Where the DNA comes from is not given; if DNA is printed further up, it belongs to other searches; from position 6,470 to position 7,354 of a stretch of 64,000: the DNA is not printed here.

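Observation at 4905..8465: Three-gene NurA-like / orphan / HerA-like ATPase module, tightly following selB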

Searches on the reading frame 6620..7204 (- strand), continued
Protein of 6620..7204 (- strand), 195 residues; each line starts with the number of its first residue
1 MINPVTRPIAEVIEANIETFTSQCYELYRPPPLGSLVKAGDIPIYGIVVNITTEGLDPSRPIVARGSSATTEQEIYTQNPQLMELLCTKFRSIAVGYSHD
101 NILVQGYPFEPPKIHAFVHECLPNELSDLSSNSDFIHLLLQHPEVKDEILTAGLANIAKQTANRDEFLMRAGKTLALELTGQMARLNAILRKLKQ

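Call 58: find_homologous_proteins(query=P0255, max_evalue=0.001)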
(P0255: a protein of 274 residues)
Query P0255 (274 aa): 424 proteins with E <= 0.001 among 8000 candidates; the best 120 are listed.
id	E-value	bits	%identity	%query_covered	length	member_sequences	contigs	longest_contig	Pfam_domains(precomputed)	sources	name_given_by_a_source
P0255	1.0e-173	594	100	100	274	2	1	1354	-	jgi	jgi:hypothetical protein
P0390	1.2e-149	515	91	100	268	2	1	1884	-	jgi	jgi:hypothetical protein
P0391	4.6e-149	513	87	100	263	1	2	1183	-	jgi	jgi:hypothetical protein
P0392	2.5e-115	403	71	99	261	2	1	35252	-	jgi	jgi:hypothetical protein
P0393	1.8e-114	400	75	100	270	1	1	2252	-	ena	-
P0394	5.8e-107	375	70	100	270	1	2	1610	-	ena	-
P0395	7.8e-105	368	77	94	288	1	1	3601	-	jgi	jgi:hypothetical protein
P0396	3.2e-101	356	71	100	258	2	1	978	-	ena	-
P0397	8.3e-101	355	71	92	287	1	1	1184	-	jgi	jgi:hypothetical protein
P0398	2.1e-100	354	73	93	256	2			-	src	-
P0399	6.9e-97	342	71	93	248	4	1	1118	-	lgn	-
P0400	1.7e-86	308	66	97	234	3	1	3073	-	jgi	jgi:hypothetical protein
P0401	5.9e-83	297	65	91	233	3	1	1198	-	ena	-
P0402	2.3e-81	291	60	92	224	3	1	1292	-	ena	-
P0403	4.3e-79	284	80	61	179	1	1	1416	-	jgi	jgi:hypothetical protein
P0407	5.9e-76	274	56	92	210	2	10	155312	-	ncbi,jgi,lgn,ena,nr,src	ncbi:MAG TPA: hypothetical protein VFB73_13625 [Chloroflexota bacterium]|nr:hypothetical protein [Ch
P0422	7.1e-43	165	45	90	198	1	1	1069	PF09378.17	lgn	-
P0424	3.4e-42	163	42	90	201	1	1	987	PF09378.17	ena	-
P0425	2.2e-41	160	44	90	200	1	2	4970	PF09378.17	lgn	-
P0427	9.8e-41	158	43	90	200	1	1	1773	PF09378.17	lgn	-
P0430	5.4e-40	156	39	90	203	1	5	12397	PF09378.17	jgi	jgi:HAS barrel domain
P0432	7.1e-40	155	40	90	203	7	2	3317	PF09378.17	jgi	jgi:hypothetical protein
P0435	1.3e-39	154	42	90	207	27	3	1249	PF09378.17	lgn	-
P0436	1.6e-39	154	42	90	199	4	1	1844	PF09378.17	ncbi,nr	ncbi:MAG: hypothetical protein H7Y32_11385 [Chloroflexales bacterium]|nr:hypothetical protein [Chlor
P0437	1.7e-39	154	41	90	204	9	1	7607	PF09378.17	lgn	-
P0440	3.6e-39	153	40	90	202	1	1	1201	PF09378.17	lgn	-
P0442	5.0e-39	153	39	90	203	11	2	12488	PF09378.17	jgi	-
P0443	6.1e-39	152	42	90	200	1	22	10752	PF09378.17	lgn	-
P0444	6.5e-39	152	40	90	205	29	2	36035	PF09378.17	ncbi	-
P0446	8.2e-39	152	42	90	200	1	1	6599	PF09378.17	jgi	jgi:hypothetical protein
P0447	1.2e-38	151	42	90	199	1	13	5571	PF09378.17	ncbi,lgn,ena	-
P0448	1.2e-38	151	40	90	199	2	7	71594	PF09378.17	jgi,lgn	jgi:hypothetical protein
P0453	2.5e-38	150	41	90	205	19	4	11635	PF09378.17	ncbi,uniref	ncbi:HAS-barrel domain-containing protein [Chloroflexus sp.]|uniref:HAS-barrel domain-containing pro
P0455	3.5e-38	150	41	90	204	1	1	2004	PF09378.17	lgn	-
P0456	3.8e-38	150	41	90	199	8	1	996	PF09378.17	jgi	jgi:hypothetical protein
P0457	4.0e-38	150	39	89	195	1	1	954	PF09378.17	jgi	jgi:HAS barrel domain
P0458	4.6e-38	149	42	90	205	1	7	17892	PF09378.17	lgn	-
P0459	4.6e-38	149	42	90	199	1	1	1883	PF09378.17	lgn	-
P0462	1.4e-37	148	40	89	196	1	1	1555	PF09378.17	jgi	jgi:hypothetical protein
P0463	2.7e-37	147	40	90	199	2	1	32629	PF09378.17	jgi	jgi:hypothetical protein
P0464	3.0e-37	147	40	90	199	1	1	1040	PF09378.17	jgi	jgi:hypothetical protein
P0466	4.3e-37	146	39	90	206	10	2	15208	PF09378.17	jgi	jgi:hypothetical protein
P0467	4.9e-37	146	38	90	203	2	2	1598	PF09378.17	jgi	jgi:hypothetical protein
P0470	6.2e-37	146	39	92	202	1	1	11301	PF09378.17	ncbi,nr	ncbi:MAG: hypothetical protein HC884_15685 [Chloroflexaceae bacterium]|nr:hypothetical protein [Chlo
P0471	7.4e-37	145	40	90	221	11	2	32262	PF09378.17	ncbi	-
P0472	1.5e-36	144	39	90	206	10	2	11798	PF09378.17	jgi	jgi:hypothetical protein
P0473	3.3e-36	143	38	90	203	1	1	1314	PF09378.17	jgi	jgi:hypothetical protein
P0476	8.8e-36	142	40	90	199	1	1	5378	PF09378.17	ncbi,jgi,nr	ncbi:MAG: hypothetical protein MUD01_28240 [Chloroflexaceae bacterium]|jgi:hypothetical protein|nr:h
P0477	1.1e-35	142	40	91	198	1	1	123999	-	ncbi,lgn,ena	ncbi:MAG: hypothetical protein ACUVXG_11880 [Anaerolineae bacterium]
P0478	1.1e-35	142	39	90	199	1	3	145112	PF09378.17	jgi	jgi:hypothetical protein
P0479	1.2e-35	141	39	90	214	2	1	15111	PF09378.17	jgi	jgi:hypothetical protein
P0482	2.2e-35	141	39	90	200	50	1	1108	PF09378.17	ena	-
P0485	2.7e-35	140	40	90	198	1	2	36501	PF09378.17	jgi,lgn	jgi:hypothetical protein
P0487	3.7e-35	140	37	90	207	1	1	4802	PF09378.17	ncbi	-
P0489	9.1e-35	139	41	90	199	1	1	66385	PF09378.17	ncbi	ncbi:MAG: HAS-barrel domain-containing protein [Oscillochloridaceae bacterium umkhey_bin13]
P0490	1.0e-34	138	39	90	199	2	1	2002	PF09378.17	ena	-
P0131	1.1e-34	138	38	90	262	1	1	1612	-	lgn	-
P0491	2.1e-34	137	38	90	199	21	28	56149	PF09378.17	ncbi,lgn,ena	-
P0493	3.1e-34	137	39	90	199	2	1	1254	PF09378.17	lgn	-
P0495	5.8e-34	136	38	90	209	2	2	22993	PF09378.17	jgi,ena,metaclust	metaclust:\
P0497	8.1e-34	135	38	90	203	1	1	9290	PF09378.17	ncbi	-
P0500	1.2e-33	135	38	91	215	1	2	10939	PF09378.17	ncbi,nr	ncbi:MAG: hypothetical protein HC876_15300 [Chloroflexaceae bacterium]|nr:hypothetical protein [Chlo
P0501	1.5e-33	135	38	90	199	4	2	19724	PF09378.17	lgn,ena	-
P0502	1.5e-33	135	36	90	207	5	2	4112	PF09378.17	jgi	jgi:predicted heme/steroid binding protein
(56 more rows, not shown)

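Call 59: find_encoding_contigs(protein=P0453, flank=6000, max_places=2)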
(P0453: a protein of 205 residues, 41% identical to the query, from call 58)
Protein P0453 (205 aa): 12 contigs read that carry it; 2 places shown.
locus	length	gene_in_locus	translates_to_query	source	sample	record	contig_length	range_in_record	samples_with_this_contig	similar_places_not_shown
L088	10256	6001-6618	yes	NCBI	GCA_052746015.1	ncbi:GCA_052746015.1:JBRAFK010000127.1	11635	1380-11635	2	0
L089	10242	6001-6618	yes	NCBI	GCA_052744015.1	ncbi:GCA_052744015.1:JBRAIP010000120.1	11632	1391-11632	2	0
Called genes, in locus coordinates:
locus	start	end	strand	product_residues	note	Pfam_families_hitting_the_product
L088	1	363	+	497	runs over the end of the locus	PF04244:DPRP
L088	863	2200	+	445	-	PF13167:GTP-bdg_N, PF16360:GTP-bdg_M, PF00025:Arf (faint), PF03193:RsgA_GTPase (faint), PF00009:GTP_EFTU (faint), PF01926:MMR_HSR1, PF02421:FeoB_N (weak), PF16897:MMR_HSR1_Xtn (weak), +1 more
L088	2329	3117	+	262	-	PF06182:ABC2_membrane_6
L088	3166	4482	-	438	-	PF08245:Mur_ligase_M (weak), PF02875:Mur_ligase_C, PF27239:FOL3_C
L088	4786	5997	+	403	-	PF09376:NurA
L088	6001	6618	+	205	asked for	PF09378:HAS-barrel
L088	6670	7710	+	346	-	PF00296:Bac_luciferase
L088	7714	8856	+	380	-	PF00155:Aminotran_1_2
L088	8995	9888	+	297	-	PF04203:Sortase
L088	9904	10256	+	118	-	?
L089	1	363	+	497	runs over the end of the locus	PF04244:DPRP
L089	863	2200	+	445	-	PF13167:GTP-bdg_N, PF16360:GTP-bdg_M, PF00025:Arf (faint), PF03193:RsgA_GTPase (faint), PF00009:GTP_EFTU (faint), PF01926:MMR_HSR1, PF02421:FeoB_N (weak), PF16897:MMR_HSR1_Xtn (weak), +1 more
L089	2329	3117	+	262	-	PF06182:ABC2_membrane_6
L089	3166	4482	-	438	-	PF08245:Mur_ligase_M (weak), PF02875:Mur_ligase_C, PF27239:FOL3_C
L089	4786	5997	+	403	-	PF09376:NurA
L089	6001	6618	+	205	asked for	PF09378:HAS-barrel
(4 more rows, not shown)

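Call 60: find_encoding_contigs(protein=P0477, flank=6000, max_places=1)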
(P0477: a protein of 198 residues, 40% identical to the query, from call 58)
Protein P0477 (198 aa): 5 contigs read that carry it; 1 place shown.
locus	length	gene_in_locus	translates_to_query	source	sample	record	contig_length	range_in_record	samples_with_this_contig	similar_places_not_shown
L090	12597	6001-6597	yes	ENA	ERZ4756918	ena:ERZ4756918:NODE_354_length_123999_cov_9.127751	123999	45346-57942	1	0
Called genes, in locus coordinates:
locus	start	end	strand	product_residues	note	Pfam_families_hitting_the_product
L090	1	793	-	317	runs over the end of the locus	PF00226:DnaJ, PF01556:DnaJ_C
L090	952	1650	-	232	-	PF01025:GrpE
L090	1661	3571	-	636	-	PF00012:HSP70, PF06723:MreB_Mbl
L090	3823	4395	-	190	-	PF09970:DUF2204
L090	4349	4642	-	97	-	-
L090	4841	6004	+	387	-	PF09376:NurA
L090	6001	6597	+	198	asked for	-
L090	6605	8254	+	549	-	PF01935:DUF87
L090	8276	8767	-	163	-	PF01850:PIN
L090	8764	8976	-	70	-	-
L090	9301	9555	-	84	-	-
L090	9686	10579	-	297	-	PF04203:Sortase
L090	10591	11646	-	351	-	PF03435:Sacchrp_dh_NADP, PF16653:Sacchrp_dh_C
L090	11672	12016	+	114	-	-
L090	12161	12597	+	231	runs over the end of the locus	PF00072:Response_reg, PF00486:Trans_reg_C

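Call 61: find_encoding_contigs(protein=P0407, flank=6000, max_places=1)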
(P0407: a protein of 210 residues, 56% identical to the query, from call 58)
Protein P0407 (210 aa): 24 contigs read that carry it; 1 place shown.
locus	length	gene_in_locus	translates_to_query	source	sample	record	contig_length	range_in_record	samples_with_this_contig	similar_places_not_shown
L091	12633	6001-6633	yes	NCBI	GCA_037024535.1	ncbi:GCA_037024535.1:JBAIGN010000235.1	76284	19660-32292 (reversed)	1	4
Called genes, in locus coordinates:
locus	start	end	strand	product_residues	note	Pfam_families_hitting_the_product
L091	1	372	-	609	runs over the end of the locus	PF08439:Peptidase_M3_N, PF01432:Peptidase_M3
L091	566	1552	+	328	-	PF08240:ADH_N, PF00107:ADH_zinc_N, PF13602:ADH_zinc_N_2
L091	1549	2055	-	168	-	PF00583:Acetyltransf_1, PF13673:Acetyltransf_10 (weak), PF13508:Acetyltransf_7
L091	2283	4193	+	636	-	PF00009:GTP_EFTU, PF01926:MMR_HSR1, PF03144:GTP_EFTU_D2, PF25461:Beta-barrel_SelB, PF09106:WHD_2nd_SelB, PF09107:WHD_3rd_SelB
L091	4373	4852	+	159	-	-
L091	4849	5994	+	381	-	PF09376:NurA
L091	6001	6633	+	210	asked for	-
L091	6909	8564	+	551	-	PF09378:HAS-barrel (weak), PF01935:DUF87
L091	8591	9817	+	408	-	PF00149:Metallophos, PF12850:Metallophos_2 (weak)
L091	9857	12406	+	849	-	PF02463:SMC_N, PF13476:AAA_23, PF13558:SbcC_Walker_B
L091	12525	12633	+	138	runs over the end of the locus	-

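Call 67: find_encoding_contigs(protein=P0478, flank=10000, max_places=2)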
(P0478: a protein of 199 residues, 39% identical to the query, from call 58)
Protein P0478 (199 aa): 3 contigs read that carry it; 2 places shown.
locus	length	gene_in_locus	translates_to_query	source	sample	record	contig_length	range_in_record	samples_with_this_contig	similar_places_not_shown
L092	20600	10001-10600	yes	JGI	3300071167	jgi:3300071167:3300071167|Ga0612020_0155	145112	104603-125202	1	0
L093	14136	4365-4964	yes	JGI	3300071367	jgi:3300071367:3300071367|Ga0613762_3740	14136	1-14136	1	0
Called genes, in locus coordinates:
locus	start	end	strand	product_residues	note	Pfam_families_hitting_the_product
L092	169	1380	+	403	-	PF00072:Response_reg, PF06564:CBP_BcsQ (faint), PF13614:AAA_31 (weak)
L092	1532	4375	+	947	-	PF01590:GAF, PF13185:GAF_2, PF13492:GAF_3, PF00989:PAS, PF00512:HisKA, PF02518:HATPase_c, PF00072:Response_reg, PF01627:Hpt, +2 more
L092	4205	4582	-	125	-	-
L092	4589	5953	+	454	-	PF13167:GTP-bdg_N, PF19275:HflX_C (faint), PF16360:GTP-bdg_M, PF03193:RsgA_GTPase (faint), PF00350:Dynamin_N (faint), PF01926:MMR_HSR1, PF02421:FeoB_N (weak)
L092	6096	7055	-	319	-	PF01522:Polysacc_deac_1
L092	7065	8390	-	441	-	PF08245:Mur_ligase_M (faint), PF02875:Mur_ligase_C, PF27239:FOL3_C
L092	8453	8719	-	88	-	-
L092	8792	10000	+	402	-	PF09376:NurA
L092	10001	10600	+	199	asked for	PF09378:HAS-barrel (weak)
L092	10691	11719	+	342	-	PF00296:Bac_luciferase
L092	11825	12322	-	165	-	PF04075:F420H2_quin_red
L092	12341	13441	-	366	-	PF13468:Glyoxalase_3 (faint), PF14696:Glyoxalase_5 (weak), PF00903:Glyoxalase, PF13669:Glyoxalase_4 (weak)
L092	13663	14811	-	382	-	PF02653:BPD_transp_2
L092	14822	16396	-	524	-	PF00005:ABC_tran, PF13304:AAA_21 (faint), PF00005:ABC_tran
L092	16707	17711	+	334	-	PF01087:GalP_UDP_transf, PF01230:HIT (faint), PF16285:DUF4931_N, PF02744:GalP_UDP_tr_C (weak)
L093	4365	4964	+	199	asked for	PF09378:HAS-barrel (weak)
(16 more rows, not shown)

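Call 68: find_encoding_contigs(protein=P0489, flank=10000, max_places=1)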
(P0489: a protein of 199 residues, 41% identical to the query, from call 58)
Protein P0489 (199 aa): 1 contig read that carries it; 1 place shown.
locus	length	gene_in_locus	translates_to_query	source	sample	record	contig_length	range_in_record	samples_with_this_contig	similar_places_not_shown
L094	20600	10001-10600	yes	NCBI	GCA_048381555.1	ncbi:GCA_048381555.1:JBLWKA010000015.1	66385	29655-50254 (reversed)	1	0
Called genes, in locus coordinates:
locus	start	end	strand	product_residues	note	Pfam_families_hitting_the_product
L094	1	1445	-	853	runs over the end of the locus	PF01381:HTH_3, PF13560:HTH_31, PF13191:AAA_16 (weak), PF13401:AAA_22 (weak), PF17874:TPR_MalT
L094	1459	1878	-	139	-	-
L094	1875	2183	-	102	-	-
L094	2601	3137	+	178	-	-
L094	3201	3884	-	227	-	-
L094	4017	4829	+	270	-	-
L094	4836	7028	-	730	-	PF01551:Peptidase_M23, PF13385:Laminin_G_3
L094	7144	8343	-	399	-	PF08245:Mur_ligase_M (weak), PF02875:Mur_ligase_C, PF27239:FOL3_C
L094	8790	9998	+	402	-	PF09376:NurA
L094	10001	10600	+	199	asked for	PF09378:HAS-barrel (weak)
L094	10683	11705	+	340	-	PF00296:Bac_luciferase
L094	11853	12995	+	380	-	PF00155:Aminotran_1_2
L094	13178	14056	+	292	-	PF04203:Sortase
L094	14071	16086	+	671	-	-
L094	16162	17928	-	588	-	PF00916:Sulfate_transp, PF01740:STAS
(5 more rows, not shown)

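Call 80: fold_search(model_id=the predicted structure, library=viral)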
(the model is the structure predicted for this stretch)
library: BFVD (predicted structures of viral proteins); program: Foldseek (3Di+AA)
matches with E <= 10: 372; with E <= 0.001: 0
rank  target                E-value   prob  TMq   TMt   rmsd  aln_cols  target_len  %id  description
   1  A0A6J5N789            8.9e-02  0.90  0.28  0.29   5.5       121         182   12  Uncharacterized protein (Fragment) [uncultured Caudovirales phage]
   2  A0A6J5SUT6            1.4e-01  0.09  0.19  0.05  27.1       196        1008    8  Phage tail sheath C-terminal domain containing protein [uncultured Caudovirales phage]
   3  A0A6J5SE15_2          2.3e-01  0.05  0.13  0.03  18.1       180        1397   14  Helicase/UvrB, N-terminal [uncultured Caudovirales phage]
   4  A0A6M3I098            2.5e-01  0.54  0.25  0.06   7.1       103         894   11  (no name in the UniProt tables at hand)
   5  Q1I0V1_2              2.9e-01  0.07  0.18  0.04  26.5       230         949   12  Uncharacterized protein VP1 [Micromonas pusilla reovirus (isolate Netherlands/2005)]
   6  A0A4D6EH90            3.2e-01  0.03  0.14  0.13  18.7       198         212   10  Uncharacterized protein [Pandoravirus celtis]
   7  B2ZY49                3.4e-01  0.54  0.27  0.12   9.3       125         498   11  Phage tail collar domain protein [Ralstonia phage phiRSL1]
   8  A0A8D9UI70            3.4e-01  0.16  0.21  0.25   6.5       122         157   10  (no name in the UniProt tables at hand)
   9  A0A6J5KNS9            3.6e-01  0.44  0.28  0.23   8.1       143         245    8  PASTA_pknB domain containing protein [uncultured Caudovirales phage]
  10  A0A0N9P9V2            3.8e-01  0.04  0.14  0.13  20.2       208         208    8  (no name in the UniProt tables at hand)
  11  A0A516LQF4            4.1e-01  0.02  0.13  0.09  17.9       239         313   11  (no name in the UniProt tables at hand)
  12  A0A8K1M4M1            4.6e-01  0.06  0.18  0.11  18.8       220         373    9  Replication-associated protein [Red panda circovirus 6]
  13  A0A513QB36            5.4e-01  0.05  0.16  0.07  15.8       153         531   14  VP4 (Fragment) [Porcine rotavirus H]
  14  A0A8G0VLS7            6.5e-01  0.07  0.16  0.15  14.8       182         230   10  VP11 (Fragment) [Gierle tick virus]
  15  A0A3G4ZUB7            7.3e-01  0.15  0.23  0.26  18.3       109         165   12  Uncharacterized protein [Edafosvirus sp.]
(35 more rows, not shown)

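Call 91: search_dna_similar(query=window:6620-7204:-, collection=plasmids, mode=protein, max_evalue=0.001, max_rows=10)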
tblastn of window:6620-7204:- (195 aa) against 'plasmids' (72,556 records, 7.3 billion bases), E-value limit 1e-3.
No match.

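Call 92: search_dna_similar(query=window:6620-7204:-, collection=phages, mode=protein, max_evalue=0.001, max_rows=10)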
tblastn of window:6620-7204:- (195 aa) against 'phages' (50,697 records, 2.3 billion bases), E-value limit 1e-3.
No match.
